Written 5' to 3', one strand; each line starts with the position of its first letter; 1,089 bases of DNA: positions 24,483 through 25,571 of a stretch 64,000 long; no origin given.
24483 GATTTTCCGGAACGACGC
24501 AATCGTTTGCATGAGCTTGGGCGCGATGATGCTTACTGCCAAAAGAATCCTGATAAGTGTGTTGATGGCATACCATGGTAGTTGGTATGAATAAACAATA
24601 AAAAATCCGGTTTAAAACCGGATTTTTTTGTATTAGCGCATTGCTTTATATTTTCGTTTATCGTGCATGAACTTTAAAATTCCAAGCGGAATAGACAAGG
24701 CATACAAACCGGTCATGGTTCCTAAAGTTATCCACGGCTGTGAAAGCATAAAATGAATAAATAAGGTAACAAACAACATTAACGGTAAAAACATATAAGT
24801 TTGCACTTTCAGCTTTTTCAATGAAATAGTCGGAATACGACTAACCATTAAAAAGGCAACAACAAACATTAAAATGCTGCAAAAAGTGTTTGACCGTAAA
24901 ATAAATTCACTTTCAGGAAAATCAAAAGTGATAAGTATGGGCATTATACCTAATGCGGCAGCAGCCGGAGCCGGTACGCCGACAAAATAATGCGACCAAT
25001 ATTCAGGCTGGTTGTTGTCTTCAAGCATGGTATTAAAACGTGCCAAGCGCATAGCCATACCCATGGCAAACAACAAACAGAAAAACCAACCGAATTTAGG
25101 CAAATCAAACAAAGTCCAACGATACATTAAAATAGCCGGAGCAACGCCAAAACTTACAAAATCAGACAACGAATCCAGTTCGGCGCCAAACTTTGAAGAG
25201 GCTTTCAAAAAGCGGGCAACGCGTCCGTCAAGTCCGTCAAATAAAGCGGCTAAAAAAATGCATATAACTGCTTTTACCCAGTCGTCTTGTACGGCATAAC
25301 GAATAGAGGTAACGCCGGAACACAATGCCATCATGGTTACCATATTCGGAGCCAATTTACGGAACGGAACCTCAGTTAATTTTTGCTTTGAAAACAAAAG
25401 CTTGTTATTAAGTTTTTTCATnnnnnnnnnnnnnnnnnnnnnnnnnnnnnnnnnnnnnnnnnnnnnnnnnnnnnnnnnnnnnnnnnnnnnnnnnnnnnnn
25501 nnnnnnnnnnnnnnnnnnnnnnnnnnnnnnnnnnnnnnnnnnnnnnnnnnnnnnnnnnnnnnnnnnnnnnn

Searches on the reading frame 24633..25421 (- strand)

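Call 21: search_protein_families(library=pfam, proteins=[window:24633-25421:-], max_evalue=0.001)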
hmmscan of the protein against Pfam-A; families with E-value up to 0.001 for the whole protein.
window:24633-25421:- (262 aa): 2 families
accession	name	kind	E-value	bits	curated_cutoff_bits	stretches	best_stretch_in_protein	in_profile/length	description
PF01066.26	CDP-OH_P_transf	-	3e-24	86.6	22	1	24-187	3-145/152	CDP-alcohol phosphatidyltransferase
PF08009.16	CDP-OH_P_tran_2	-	1.2e-07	31.9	21.5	1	210-245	2-37/37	CDP-alcohol phosphatidyltransferase 2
